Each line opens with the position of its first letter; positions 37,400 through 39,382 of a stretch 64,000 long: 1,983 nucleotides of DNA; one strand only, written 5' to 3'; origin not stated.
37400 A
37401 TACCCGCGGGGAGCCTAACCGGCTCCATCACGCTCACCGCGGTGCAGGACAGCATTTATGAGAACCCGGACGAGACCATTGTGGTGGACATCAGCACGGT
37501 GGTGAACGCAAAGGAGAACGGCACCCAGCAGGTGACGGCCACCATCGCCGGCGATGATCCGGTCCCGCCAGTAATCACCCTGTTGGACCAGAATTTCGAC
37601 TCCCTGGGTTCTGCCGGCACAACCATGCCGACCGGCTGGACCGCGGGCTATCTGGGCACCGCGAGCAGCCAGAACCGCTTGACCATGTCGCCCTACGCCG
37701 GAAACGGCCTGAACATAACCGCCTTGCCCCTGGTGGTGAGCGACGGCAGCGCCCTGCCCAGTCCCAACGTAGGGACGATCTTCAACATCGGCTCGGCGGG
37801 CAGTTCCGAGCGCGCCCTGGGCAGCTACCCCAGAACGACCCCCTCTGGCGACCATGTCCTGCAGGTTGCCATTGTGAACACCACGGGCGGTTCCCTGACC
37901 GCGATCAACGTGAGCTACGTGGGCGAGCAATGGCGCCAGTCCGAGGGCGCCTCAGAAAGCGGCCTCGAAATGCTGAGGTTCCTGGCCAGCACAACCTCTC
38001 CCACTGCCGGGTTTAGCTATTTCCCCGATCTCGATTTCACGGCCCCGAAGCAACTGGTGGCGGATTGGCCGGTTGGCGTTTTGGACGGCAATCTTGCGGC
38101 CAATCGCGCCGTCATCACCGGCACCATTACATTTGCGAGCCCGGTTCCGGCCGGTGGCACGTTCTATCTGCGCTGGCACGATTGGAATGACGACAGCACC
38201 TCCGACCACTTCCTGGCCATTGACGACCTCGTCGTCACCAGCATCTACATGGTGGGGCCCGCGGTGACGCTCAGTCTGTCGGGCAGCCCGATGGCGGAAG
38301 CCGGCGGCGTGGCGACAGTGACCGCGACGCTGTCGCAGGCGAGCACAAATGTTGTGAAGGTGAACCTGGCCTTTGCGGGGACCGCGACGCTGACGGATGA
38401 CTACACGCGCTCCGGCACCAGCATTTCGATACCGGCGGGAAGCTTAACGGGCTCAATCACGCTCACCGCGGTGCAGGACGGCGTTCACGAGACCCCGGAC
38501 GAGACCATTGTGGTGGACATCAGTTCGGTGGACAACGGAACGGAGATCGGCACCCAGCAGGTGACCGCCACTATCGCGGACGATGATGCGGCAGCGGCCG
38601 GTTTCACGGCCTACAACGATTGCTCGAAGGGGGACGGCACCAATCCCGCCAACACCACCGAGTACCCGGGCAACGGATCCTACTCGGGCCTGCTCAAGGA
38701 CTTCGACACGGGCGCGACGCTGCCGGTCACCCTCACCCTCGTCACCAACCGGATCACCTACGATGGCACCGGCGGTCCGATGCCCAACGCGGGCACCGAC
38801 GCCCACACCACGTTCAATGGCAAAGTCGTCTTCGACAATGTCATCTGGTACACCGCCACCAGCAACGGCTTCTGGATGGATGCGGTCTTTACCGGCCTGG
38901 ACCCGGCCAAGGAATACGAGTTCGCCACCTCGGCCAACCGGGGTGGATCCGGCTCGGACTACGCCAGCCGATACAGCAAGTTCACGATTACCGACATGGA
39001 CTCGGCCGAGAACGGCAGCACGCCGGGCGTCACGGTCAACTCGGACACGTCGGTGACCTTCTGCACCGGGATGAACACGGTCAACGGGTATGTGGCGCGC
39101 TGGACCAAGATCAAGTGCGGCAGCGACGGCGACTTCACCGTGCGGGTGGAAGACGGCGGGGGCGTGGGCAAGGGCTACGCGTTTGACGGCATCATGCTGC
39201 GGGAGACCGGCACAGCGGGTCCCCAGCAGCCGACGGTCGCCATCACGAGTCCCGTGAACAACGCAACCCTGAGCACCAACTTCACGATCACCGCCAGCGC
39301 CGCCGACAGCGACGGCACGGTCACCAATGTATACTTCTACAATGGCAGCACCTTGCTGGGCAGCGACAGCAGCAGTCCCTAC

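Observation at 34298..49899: Tandem pair of ~2,500-aa secreted mosaic proteins built around phosphoesterase domains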

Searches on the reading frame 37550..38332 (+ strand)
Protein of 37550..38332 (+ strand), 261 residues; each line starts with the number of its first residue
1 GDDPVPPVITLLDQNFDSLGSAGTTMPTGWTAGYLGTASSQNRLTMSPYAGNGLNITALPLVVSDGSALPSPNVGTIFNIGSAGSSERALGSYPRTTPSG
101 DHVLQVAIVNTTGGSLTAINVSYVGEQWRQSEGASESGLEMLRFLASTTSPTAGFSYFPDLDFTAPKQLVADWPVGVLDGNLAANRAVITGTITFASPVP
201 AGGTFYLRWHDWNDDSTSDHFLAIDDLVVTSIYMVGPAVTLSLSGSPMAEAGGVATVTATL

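Call 9: search_protein_families(library=pfam, proteins=[window:37550-38332:+], max_evalue=1)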
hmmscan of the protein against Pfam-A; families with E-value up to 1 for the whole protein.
window:37550-38332:+ (261 aa): 0 families

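Call 20: search_solved_structures(query=window:37550-38332:+, max_evalue=10)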
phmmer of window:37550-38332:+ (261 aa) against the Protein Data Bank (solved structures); distinct sequences matched with E-value up to 10: 1.
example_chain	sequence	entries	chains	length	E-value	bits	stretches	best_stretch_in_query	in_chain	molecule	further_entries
1eur_A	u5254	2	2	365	0.024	17.6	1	62-140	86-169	SIALIDASE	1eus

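Call 44: predict_structure(alignment_id=A3)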
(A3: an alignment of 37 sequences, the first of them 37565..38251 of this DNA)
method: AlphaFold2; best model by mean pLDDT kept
length: 229 residues; sequences in the alignment: 37
mean_pLDDT: 89.1   pTM: 0.90
mean pLDDT of the five models: 89.1, 87.5, 86.4, 85.0, 72.6
residues with pLDDT >= 90: 150; 70-90: 56; 50-70: 23; < 50: 0
segments of 3 or more residues with pLDDT < 50: none
pLDDT, mean of each block of 10 residues (from residue 1): 90 89 95 86 95 93 87 91 91 86 96 98 73 84 97 96 66 89 97 96 86 81 89
secondary structure, 60 per line:
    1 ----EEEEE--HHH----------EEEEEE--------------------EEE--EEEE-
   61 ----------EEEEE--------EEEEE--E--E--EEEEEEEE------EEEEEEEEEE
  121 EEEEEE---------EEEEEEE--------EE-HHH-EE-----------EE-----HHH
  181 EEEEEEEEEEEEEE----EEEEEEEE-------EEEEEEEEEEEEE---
elements in order: E5-9 E25-30 E51-53 E56-59 E71-75 E84-88 E97-104 E111-126 E136-142 E181-194 E199-206 E214-226

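Call 48: fold_search(model_id=the predicted structure, library=pdb)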
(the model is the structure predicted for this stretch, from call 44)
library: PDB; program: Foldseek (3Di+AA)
matches with E <= 10: 1670; with E <= 0.001: 137
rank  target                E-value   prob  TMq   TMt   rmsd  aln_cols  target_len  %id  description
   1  3m1h_D                3.2e-07  1.00  0.46  0.56   7.2       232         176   18  Crystal Structure Analysis of the K3 Cleaved Adhesin Domain of Lys-gingipain (Kgp) from Porphyromonas gingivalis w83 (released 2011-03-23)
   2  3m1h_B                1.6e-06  1.00  0.45  0.56   8.3       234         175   15  Crystal Structure Analysis of the K3 Cleaved Adhesin Domain of Lys-gingipain (Kgp) from Porphyromonas gingivalis w83 (released 2011-03-23)
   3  3m1h_A                1.9e-06  1.00  0.43  0.54   7.3       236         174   16  Crystal Structure Analysis of the K3 Cleaved Adhesin Domain of Lys-gingipain (Kgp) from Porphyromonas gingivalis w83 (released 2011-03-23)
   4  3km5_A                2.5e-06  1.00  0.39  0.47   7.7       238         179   13  Crystal Structure Analysis of the K2 Cleaved Adhesin Domain of Lys-gingipain (Kgp) (released 2010-03-31)
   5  4itc                  8.9e-06  1.00  0.41  0.53   7.5       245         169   13  Crystal Structure Analysis of the K1 Cleaved Adhesin domain of Lys-gingipain (Kgp) from Porphyromonas gingivalis W83 (released 2013-09-25)
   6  3ckh_A                9.5e-06  1.00  0.41  0.53   7.7       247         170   12  Crystal structure of Eph A4 receptor (released 2008-09-23)
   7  3p6b_A                1.1e-05  1.00  0.45  0.53   6.5       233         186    8  The crystal structure of CelK CBM4 from Clostridium thermocellum (released 2011-08-24)
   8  3km5_B                1.4e-05  1.00  0.38  0.48   9.5       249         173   14  Crystal Structure Analysis of the K2 Cleaved Adhesin Domain of Lys-gingipain (Kgp) (released 2010-03-31)
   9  3czu_A                1.7e-05  1.00  0.45  0.57   9.2       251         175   10  Crystal structure of the human ephrin A2- ephrin A1 complex (released 2008-08-12)
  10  8xmz_A                1.7e-05  1.00  0.39  0.60   8.6       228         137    9  Crystal structure of a novel porphyran-binding carbohydrate binding module (released 2024-01-17)
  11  2xom_A                1.7e-05  1.00  0.36  0.53   5.2       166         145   10  Atomic resolution structure of TmCBM61 in complex with beta-1,4- galactotriose (released 2010-09-08)
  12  3nru_D                2.5e-05  1.00  0.39  0.52   8.9       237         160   11  Ligand binding domain of EPHA7 (released 2010-12-08)
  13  3nru_K                2.8e-05  1.00  0.38  0.52   8.9       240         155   10  Ligand binding domain of EPHA7 (released 2010-12-08)
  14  2wo1_A                2.8e-05  1.00  0.41  0.50   7.3       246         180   12  Crystal Structure of the EphA4 Ligand Binding Domain (released 2009-10-27)
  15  1kgy_A                2.8e-05  1.00  0.41  0.50   9.3       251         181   12  Crystal Structure of the EphB2-ephrinB2 complex (released 2002-05-28)
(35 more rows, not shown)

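Call 58: find_related_loci(query=A3, collection=genome_contigs, flank=6000)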
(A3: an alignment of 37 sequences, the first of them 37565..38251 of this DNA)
Query A3 (229 aa) in genome_contigs; peptide patterns used: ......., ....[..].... (x = any residue, [..] = any of these).
53 stretches matched a pattern; 10 encode a relative of the query (tblastn E <= 1e-3); 9 distinct loci.
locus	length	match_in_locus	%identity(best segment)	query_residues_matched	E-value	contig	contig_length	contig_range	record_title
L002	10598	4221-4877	74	3-225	1e-107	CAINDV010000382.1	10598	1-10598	MAG: uncultured Verrucomicrobia bacterium isolate Loclat_bin-20771 genome assembly, contig: bin-20771:0382/1379, whole g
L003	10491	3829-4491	72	3-227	7e-106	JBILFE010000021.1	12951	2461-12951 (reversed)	MAG: Luteolibacter sp. isolate ME2016-07-29_3300044622_group7_bin76 Rohwer_bin2734_scaffold_4731_c1, whole genome shotgu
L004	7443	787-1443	71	9-227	3e-106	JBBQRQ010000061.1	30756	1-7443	MAG: Verrucomicrobiota bacterium isolate Co_metawrap_1697 Cmw_1697_k141_8460949_length_30756_cov_23.9970, whole genome s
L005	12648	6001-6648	70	5-224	9e-103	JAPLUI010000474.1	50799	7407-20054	MAG: Verrucomicrobia bacterium isolate LacPavin_0419_WC70L_MAG_62_22 LacPavin_0419_WC70L_scaffold_571128, whole genome s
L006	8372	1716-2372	67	9-227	4e-101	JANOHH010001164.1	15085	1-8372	MAG: Verrucomicrobiota bacterium isolate SOY_64_concoct_187_sub SOY_64_k141_1700011, whole genome shotgun sequence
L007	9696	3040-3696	68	9-227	2e-97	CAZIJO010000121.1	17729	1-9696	MAG TPA_asm: uncultured Bifidobacterium sp. isolate SRP287453_co1_106 genome assembly, contig: NODE_5672_length_17729_co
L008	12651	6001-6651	62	9-225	9e-90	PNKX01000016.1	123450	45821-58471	MAG: Pirellula sp. isolate PB1.3.31 PB1_1000099_123450, whole genome shotgun sequence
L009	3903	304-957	59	6-227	1e-86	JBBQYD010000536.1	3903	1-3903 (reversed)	MAG: Verrucomicrobiota bacterium isolate Co_metawrap_2147 Cmw_2147_k141_15545075_length_3903_cov_4.9979, whole genome sh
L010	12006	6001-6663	74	1-224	3e-97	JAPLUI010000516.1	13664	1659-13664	MAG: Verrucomicrobia bacterium isolate LacPavin_0419_WC70L_MAG_62_22 LacPavin_0419_WC70L_scaffold_363839, whole genome s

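Call 73: search_protein_families(library=pfam, proteins=[L008:984-1979:+, L008:5863-6774:+, L008:6953-8098:+, L008:8206-9894:-, L008:10956-12428:+, L005:5785-9441:+, L005:2019-4349:+, L005:9441-10676:+], max_evalue=0.0001)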
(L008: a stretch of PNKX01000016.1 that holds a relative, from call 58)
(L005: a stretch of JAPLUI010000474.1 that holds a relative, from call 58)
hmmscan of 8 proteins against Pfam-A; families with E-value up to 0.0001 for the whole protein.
L008:984-1979:+ (332 aa): 1 family
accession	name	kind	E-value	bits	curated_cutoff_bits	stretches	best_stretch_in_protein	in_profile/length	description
PF07494.17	Reg_prop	-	1.6e-05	25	20.4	0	246-263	5-22/24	Two component regulator propeller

L008:5863-6774:+ (304 aa): 0 families

L008:6953-8098:+ (382 aa): 3 families
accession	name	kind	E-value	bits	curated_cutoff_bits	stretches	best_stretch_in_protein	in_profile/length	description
PF01663.27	Phosphodiest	-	8.5e-27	95.1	23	1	38-271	1-224/342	Type I phosphodiesterase / nucleotide pyrophosphatase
PF01676.23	Metalloenzyme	-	2.7e-09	37.3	24.3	1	172-295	113-227/252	Metalloenzyme superfamily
PF00884.28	Sulfatase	-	4.6e-08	33.2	25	1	228-293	204-276/301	Sulfatase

L008:8206-9894:- (562 aa): 3 families
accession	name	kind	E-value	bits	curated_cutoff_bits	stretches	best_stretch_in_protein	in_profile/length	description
PF00884.28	Sulfatase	-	3.7e-49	168.1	25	1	29-428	1-301/301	Sulfatase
PF16347.10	SGSH_C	-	6.9e-12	46.2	29.3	1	382-524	8-151/154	N-sulphoglucosamine sulphohydrolase, C-terminal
PF01663.27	Phosphodiest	-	3.6e-05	24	23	0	303-342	184-223/342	Type I phosphodiesterase / nucleotide pyrophosphatase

L008:10956-12428:+ (491 aa): 1 family
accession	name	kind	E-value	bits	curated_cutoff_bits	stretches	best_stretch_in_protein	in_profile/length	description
PF00413.30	Peptidase_M10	-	1.5e-06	28.6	24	1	101-232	28-159/159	Matrixin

L005:5785-9441:+ (1219 aa): 1 family
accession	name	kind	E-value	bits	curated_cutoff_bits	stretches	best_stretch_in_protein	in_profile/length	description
PF21722.4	Gly_rich_2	-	7e-20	72.4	24.3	1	426-667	3-225/226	Glycine-rich domain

L005:2019-4349:+ (777 aa): 1 family
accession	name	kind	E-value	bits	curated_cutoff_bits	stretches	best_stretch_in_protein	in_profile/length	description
PF16875.11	Glyco_hydro_36N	-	8.9e-05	22.5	27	0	182-226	104-147/253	Glycosyl hydrolase family 36 N-terminal domain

L005:9441-10676:+ (412 aa): 0 families

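Call 94: search_protein_families(library=pfam, alignment_id=A3, max_evalue=0.1)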
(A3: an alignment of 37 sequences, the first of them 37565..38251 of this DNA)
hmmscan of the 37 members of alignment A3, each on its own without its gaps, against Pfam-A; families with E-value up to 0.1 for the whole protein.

A. member 1, window:37565-38251:+ (229 aa): 0 families

B. families by the number of members that match (of 37 scanned): 4 families
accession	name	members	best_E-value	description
PF07589.16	PEP-CTERM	30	5.4e-08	PEP-CTERM motif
PF18205.6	VPDSG-CTERM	4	0.009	VPDSG-CTERM motif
PF03077.19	VacA2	2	0.023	Putative vacuolating cytotoxin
PF00746.26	Gram_pos_anchor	1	0.081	LPXTG cell wall anchor motif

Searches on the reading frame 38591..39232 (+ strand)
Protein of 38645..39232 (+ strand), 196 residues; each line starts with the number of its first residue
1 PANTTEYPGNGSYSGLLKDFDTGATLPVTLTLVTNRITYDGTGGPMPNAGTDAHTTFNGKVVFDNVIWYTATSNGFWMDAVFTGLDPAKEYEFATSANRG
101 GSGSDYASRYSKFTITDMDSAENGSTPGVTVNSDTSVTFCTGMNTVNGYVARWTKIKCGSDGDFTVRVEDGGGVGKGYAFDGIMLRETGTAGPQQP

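Call 9: search_protein_families(library=pfam, proteins=[window:38645-39232:+], max_evalue=1)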
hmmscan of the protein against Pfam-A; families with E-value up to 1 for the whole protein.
window:38645-39232:+ (196 aa): 1 family
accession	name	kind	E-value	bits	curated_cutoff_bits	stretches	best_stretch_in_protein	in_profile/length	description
PF24937.1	DUF7754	-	0.24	11.9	27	1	67-91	25-49/65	Domain of unknown function (DUF7754)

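Call 21: search_solved_structures(query=window:38645-39232:+, max_evalue=10)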
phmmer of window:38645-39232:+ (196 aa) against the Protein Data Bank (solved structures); distinct sequences matched with E-value up to 10: 87 (the best 60 are shown).
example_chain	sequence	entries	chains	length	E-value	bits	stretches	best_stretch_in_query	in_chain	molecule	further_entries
5dhv_H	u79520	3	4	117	0.00085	22.2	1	73-153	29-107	Anti-Rev Antibody Fab single-chain variable fragment, heavy chain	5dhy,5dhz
5dhv_A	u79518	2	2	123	0.0013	21.6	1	73-153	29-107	Anti-Rev Antibody Fab single-chain variable fragment, heavy chain | Anti-Rev Antibody, heavy chain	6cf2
9fzq_B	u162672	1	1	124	0.0028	20.5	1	86-154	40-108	CA9871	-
9lad_B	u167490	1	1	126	0.012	18.5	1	86-156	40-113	N1 VHH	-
6xw7_C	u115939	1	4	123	0.016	18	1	86-147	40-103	Nanobody NB-5829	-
8rl7_B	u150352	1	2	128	0.02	17.7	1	76-145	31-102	Gluebody GbD12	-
5jmr_A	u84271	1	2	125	0.024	17.5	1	83-149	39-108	camelid VHH fragment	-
8dtn_A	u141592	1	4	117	0.026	17.4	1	70-157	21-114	Nanobody 6101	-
5jmo_C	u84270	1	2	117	0.027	17.3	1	83-146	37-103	camelid VHH fragment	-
8g8w_B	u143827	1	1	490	0.028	17.3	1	86-154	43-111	Pro-macrobody 71, Maltose/maltodextrin-binding periplasmic protein chimera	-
9uxd_D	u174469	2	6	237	0.033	17.1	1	72-150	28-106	Antibody KXD355, heavy chain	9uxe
7noz_R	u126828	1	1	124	0.039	16.8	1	86-144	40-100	hFPNb1 nanobody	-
6ru3_C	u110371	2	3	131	0.043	16.7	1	86-144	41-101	hFP1Nb1 | Nanobody hFPNb1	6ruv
4s10_A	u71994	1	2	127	0.043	16.7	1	86-141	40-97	GELSOLIN NANOBODY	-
4s11_A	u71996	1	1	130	0.045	16.6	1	86-141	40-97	GELSOLIN NANOBODY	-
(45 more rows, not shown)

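Call 42: predict_structure(alignment_id=A2)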
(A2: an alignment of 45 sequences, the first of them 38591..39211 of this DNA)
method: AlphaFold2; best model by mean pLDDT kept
length: 207 residues; sequences in the alignment: 45
mean_pLDDT: 91.0   pTM: 0.90
mean pLDDT of the five models: 91.0, 90.3, 89.9, 89.9, 88.6
residues with pLDDT >= 90: 144; 70-90: 52; 50-70: 11; < 50: 0
segments of 3 or more residues with pLDDT < 50: none
pLDDT, mean of each block of 10 residues (from residue 1): 88 80 81 96 97 83 90 95 76 89 98 90 89 98 98 96 95 98 94 87 96
secondary structure, 60 per line:
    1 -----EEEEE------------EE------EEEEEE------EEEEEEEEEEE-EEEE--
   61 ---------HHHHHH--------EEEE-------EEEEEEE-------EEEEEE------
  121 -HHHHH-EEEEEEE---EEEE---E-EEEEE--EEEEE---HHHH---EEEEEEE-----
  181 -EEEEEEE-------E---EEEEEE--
elements in order: E6-10 E31-36 E43-53 E55-58 H70-75 E84-87 E95-101 E109-114 H122-126 E128-134 E138-141 E147-151 E154-158 H162-165 E169-175 E182-188 E200-205

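Call 45: fold_search(model_id=the predicted structure, library=pdb)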
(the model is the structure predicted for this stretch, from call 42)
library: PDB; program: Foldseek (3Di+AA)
matches with E <= 10: 636; with E <= 0.001: 0
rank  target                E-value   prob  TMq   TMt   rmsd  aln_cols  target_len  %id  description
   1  6j0n_J                5.6e-03  0.51  0.21  0.09  10.5       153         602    8  Cryo-EM Structure of an Extracellular Contractile Injection System, baseplate in extended state, refined in C6 symmetr (released 2019-04-10)
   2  2cdo_C                6.6e-03  0.94  0.32  0.44  10.4       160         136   16  structure of agarase carbohydrate binding module in complex with neoagarohexaose (released 2006-02-16)
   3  7byx_A                7.4e-03  0.89  0.32  0.18  11.8       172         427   11  Crystal structure of exo-beta-1,3-galactanase from Phanerochaete chrysosporium Pc1,3Gal43A E208A with beta-1,3-galacto (released 2020-11-04)
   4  2cdo_A                8.3e-03  0.90  0.33  0.46  10.8       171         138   15  structure of agarase carbohydrate binding module in complex with neoagarohexaose (released 2006-02-16)
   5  5w6h_A                8.8e-03  0.85  0.31  0.12   9.0       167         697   11  Crystal structure of Bacteriophage CBA120 tailspike protein 4 enzymatically active domain (TSP4dN, orf213) (released 2018-10-24)
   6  2wvy_C                1.0e-02  0.30  0.22  0.08  14.4       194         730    9  STRUCTURE OF THE FAMILY GH92 INVERTING MANNOSIDASE BT2199 FROM BACTEROIDES THETAIOTAOMICRON VPI-5482 (released 2009-11-03)
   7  2w1w_A                1.2e-02  0.98  0.36  0.52   6.4       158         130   13  Native structure of a family 35 carbohydrate binding module from Clostridium thermocellum (released 2009-01-20)
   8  4qb2                  1.4e-02  0.90  0.33  0.47   7.2       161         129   10  Structure of CBM35 in complex with glucuronic acid (released 2014-10-08)
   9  5e7f_G                1.7e-02  0.75  0.26  0.38  10.0       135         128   14  Complex between lactococcal phage Tuc2009 RBP head domain and a nanobody (L06) (released 2015-12-30)
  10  3nng_B                1.7e-02  0.69  0.28  0.36  10.7       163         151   15  Crystal structure of the F5/8 type C domain of Q5LFR2_BACFN protein from Bacteroides fragilis. Northeast Structural Ge (released 2010-08-18)
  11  1gny_A                2.1e-02  0.23  0.22  0.28  15.0       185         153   12  xylan-binding module CBM15 (released 2001-11-29)
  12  2w47_A                2.2e-02  0.98  0.39  0.55   5.9       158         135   10  Clostridium thermocellum CBM35 in complex with delta-4,5- anhydrogalacturonic acid (released 2009-01-27)
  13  2wvy_B                2.2e-02  0.23  0.22  0.08  14.3       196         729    9  STRUCTURE OF THE FAMILY GH92 INVERTING MANNOSIDASE BT2199 FROM BACTEROIDES THETAIOTAOMICRON VPI-5482 (released 2009-11-03)
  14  1gqp_A                2.2e-02  0.20  0.20  0.22  16.2       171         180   11  APC10/DOC1 SUBUNIT OF S. cerevisiae (released 2002-03-15)
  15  2cdo_B                2.3e-02  0.77  0.31  0.43  12.0       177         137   16  structure of agarase carbohydrate binding module in complex with neoagarohexaose (released 2006-02-16)
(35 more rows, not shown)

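Call 95: search_protein_families(library=pfam, alignment_id=A2, max_evalue=0.1)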
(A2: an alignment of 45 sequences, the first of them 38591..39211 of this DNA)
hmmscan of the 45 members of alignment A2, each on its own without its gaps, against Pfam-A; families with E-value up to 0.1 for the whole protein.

A. member 1, window:38591-39211:+ (207 aa): 0 families

B. families by the number of members that match (of 45 scanned): 8 families
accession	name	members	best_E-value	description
PF07589.16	PEP-CTERM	31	2.8e-06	PEP-CTERM motif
PF16656.11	Pur_ac_phosph_N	15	7.9e-05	Purple acid Phosphatase, N-terminal domain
PF21605.3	CRLF2-like_D2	12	0.01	Cytokine receptor-like factor 2-like, D2 domain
PF00041.27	fn3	9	0.01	Fibronectin type III domain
PF16874.11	Glyco_hydro_36C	4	0.03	Glycosyl hydrolase family 36 C-terminal domain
PF18205.6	VPDSG-CTERM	2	0.039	VPDSG-CTERM motif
PF12336.13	SOXp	1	0.024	SOX transcription factor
PF08355.17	EF_assoc_1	1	0.06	EF hand associated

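Call 100: find_related_loci(query=A2, collection=metagenome_contigs, flank=6000)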
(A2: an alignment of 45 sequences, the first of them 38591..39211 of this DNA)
Query A2 (207 aa) in metagenome_contigs; peptide patterns used: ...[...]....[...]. (x = any residue, [..] = any of these).
111 stretches matched a pattern; 104 encode a relative of the query (tblastn E <= 1e-3); the best 80 are kept; 78 distinct loci.
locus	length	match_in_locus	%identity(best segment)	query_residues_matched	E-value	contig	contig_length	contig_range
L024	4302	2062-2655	63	4-207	7e-77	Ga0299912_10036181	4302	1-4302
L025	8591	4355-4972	54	4-206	2e-64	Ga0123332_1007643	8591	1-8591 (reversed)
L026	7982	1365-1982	54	4-206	3e-64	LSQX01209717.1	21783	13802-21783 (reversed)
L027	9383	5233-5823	55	2-205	4e-51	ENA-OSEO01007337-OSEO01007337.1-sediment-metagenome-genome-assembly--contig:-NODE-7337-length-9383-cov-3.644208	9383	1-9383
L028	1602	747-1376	52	2-205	4e-50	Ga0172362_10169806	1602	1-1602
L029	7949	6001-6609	49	4-205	2e-48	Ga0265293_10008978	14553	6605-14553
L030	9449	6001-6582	51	5-205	4e-48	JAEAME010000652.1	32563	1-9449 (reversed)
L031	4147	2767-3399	48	2-205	1e-46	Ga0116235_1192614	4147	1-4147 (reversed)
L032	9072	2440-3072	48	2-205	1e-46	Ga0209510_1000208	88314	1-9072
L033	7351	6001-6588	50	4-205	2e-45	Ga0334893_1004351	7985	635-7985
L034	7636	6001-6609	47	1-206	1e-45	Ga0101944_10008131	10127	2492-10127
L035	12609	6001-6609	47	1-206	6e-45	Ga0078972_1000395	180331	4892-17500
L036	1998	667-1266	48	5-198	2e-45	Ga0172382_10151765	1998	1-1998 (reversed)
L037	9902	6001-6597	49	1-205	1e-44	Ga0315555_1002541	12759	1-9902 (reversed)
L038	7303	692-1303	47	4-205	2e-44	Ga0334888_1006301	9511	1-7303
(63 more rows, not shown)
